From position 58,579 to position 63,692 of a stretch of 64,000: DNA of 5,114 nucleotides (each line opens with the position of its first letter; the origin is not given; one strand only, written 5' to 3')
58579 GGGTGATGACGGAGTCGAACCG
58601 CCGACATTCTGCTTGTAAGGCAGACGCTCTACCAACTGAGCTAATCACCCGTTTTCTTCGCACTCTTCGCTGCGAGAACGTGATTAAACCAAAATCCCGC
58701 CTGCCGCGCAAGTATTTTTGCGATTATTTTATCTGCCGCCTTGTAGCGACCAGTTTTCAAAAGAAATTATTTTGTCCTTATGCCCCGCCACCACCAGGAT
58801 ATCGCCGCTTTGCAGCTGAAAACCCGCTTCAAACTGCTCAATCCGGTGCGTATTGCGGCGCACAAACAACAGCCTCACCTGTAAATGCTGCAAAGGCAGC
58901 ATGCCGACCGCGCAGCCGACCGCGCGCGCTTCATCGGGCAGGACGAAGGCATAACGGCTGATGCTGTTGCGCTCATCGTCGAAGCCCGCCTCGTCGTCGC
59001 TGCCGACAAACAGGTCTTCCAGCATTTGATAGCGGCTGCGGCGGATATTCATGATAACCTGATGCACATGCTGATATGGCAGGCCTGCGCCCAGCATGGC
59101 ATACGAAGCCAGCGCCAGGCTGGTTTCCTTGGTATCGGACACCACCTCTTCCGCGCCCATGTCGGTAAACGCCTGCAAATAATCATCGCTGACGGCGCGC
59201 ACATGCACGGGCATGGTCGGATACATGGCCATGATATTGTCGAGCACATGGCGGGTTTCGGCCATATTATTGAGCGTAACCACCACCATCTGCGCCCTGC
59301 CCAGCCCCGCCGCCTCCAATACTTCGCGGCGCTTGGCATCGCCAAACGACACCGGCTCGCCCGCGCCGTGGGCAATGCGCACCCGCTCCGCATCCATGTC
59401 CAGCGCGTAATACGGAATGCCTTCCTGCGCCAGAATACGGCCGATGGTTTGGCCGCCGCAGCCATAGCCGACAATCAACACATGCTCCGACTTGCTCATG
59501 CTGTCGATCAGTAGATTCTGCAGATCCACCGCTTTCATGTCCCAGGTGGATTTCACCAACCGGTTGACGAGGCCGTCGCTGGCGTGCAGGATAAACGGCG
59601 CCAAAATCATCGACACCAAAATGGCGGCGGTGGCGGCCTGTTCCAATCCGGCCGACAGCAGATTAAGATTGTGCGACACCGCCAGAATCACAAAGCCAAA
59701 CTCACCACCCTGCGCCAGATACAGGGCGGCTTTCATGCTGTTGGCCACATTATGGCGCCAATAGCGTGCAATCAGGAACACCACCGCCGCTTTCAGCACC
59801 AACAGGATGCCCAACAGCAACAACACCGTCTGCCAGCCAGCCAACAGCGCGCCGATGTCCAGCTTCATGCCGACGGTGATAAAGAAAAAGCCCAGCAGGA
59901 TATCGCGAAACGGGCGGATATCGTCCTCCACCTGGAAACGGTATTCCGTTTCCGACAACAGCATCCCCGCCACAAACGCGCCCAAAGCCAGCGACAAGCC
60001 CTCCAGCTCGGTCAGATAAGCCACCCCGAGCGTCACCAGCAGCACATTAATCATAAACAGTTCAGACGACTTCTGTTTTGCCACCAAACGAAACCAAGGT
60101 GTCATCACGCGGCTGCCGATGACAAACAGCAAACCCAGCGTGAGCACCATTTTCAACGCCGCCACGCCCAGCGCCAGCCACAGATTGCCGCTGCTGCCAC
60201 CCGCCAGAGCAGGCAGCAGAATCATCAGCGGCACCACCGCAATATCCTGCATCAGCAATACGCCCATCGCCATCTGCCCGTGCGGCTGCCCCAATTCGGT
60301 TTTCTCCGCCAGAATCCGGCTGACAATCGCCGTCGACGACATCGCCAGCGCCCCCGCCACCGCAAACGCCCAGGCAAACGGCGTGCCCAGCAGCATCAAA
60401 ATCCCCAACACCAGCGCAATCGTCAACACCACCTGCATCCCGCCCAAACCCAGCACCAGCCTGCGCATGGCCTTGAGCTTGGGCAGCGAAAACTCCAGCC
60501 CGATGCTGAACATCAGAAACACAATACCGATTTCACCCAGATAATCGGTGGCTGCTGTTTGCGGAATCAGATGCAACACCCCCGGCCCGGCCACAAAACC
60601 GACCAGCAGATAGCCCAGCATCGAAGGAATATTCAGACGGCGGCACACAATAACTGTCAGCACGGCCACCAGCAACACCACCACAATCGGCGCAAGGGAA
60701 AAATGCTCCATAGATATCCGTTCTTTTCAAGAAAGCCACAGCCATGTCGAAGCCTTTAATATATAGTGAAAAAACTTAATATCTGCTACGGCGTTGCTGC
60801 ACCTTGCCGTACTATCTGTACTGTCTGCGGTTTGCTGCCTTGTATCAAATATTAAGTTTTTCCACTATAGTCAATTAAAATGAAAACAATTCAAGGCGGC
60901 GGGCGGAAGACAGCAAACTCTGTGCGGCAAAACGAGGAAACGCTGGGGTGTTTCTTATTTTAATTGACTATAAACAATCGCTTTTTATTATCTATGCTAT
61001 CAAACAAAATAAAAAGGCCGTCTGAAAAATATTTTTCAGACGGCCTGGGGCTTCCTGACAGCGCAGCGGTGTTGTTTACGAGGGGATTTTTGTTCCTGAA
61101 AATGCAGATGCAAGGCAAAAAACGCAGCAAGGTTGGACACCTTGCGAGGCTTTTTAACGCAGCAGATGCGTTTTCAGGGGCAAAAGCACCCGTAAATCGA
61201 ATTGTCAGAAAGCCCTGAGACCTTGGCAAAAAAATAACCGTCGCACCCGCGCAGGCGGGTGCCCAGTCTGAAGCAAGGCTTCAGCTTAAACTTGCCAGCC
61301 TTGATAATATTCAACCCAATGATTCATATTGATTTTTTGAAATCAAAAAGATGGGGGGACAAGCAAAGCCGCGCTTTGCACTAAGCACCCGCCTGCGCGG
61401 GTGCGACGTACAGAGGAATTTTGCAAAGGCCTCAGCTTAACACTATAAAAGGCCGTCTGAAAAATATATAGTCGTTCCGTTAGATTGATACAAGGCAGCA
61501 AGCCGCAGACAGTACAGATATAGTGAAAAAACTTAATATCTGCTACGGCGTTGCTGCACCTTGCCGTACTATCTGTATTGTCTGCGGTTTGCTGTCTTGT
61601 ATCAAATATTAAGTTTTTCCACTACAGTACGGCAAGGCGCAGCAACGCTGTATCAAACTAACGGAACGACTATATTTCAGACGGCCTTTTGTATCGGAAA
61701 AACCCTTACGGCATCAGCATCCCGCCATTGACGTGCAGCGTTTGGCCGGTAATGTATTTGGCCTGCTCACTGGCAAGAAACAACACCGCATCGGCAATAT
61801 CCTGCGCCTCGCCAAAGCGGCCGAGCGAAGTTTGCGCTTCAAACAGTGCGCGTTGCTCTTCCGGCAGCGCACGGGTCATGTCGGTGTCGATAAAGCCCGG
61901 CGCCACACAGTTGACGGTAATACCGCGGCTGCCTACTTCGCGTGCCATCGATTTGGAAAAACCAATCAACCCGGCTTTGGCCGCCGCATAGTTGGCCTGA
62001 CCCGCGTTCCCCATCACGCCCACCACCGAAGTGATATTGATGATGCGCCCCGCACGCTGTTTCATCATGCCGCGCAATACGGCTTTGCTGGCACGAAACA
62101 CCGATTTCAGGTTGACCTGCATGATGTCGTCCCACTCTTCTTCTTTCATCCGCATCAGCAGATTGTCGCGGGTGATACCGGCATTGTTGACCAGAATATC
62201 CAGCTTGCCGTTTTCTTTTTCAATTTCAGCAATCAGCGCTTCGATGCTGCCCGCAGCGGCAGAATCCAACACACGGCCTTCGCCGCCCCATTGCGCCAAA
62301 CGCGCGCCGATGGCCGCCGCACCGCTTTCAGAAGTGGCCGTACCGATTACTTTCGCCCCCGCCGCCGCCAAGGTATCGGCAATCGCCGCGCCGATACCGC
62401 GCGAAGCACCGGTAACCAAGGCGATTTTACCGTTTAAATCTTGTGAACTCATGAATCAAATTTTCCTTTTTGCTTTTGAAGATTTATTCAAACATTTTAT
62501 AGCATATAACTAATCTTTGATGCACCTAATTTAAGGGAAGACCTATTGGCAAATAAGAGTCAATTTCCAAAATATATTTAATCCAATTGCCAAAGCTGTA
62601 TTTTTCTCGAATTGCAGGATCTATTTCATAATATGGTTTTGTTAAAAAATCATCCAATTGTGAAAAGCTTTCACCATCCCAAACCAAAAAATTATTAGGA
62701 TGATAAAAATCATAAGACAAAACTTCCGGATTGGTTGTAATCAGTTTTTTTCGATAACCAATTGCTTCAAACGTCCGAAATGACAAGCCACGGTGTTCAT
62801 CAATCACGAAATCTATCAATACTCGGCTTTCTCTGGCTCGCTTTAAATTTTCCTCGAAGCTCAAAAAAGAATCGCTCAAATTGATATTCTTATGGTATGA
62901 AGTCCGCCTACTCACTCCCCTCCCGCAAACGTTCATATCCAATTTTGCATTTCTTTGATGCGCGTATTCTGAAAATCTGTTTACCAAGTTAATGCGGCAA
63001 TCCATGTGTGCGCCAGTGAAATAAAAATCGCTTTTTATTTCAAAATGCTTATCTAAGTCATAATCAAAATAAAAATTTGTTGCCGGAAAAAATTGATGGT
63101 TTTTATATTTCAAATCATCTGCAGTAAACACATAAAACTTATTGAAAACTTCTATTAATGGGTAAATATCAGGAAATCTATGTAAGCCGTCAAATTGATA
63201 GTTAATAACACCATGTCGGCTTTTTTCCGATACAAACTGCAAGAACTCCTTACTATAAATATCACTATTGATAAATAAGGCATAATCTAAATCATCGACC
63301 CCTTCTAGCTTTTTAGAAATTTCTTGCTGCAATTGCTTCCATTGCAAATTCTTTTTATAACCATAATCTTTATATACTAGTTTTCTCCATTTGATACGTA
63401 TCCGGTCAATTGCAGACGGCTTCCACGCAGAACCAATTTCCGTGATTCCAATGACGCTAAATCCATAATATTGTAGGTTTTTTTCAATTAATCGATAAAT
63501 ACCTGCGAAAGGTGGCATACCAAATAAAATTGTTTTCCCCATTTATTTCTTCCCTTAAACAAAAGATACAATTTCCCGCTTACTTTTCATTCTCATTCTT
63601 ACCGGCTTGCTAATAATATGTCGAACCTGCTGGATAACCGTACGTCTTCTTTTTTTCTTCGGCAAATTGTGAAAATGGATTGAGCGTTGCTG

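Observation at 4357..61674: A family of Correia-like TATAG...CTATA elements in at least five inverted-repeat variants and three size classes, about 25 copies in 64 kb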

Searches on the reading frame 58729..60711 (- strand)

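Call 63: search_protein_families(library=pfam, proteins=[window:58729-60711:-], max_evalue=0.00001)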
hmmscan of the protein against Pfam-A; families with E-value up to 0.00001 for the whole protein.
window:58729-60711:- (660 aa): 3 families
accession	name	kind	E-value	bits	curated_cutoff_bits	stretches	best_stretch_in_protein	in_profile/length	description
PF00999.27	Na_H_Exchanger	-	2.2e-56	191.8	26.2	1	14-375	2-369/375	Sodium/hydrogen exchanger, transmembrane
PF02254.24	TrkA_N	-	3.8e-18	66.3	23.8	1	411-525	1-115/116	TrkA-N domain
PF02080.26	TrkA_C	-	3.5e-06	27.3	27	0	588-654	3-69/71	TrkA-C domain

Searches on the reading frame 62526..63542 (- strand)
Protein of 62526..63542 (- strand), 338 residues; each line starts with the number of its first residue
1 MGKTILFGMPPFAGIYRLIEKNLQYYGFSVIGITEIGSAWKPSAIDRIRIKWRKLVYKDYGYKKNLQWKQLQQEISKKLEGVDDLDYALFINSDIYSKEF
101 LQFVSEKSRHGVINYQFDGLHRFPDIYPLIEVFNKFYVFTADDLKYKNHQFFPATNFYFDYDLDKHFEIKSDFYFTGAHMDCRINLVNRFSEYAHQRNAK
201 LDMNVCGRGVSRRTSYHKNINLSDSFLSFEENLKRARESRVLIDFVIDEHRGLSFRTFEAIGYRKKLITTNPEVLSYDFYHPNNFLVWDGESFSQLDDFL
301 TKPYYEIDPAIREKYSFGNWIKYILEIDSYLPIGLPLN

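Call 63: search_protein_families(library=pfam, proteins=[window:62526-63542:-], max_evalue=0.00001)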
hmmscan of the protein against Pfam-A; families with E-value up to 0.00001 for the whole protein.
window:62526-63542:- (338 aa): 0 families

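Call 75: find_encoding_contigs(protein=window:62526-63542:-, flank=10000, max_places=2)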
Protein window:62526-63542:- (338 aa): 1 contig read that carries it; 1 place shown.
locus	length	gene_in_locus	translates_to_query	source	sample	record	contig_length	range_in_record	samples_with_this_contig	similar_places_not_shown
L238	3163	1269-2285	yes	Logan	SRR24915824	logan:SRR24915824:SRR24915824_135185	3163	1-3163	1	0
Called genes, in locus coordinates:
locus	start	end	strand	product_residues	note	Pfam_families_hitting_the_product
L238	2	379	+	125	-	?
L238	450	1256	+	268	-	PF01755:Glyco_transf_25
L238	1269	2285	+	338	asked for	-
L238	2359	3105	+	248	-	PF00106:adh_short, PF08659:KR, PF13561:adh_short_C2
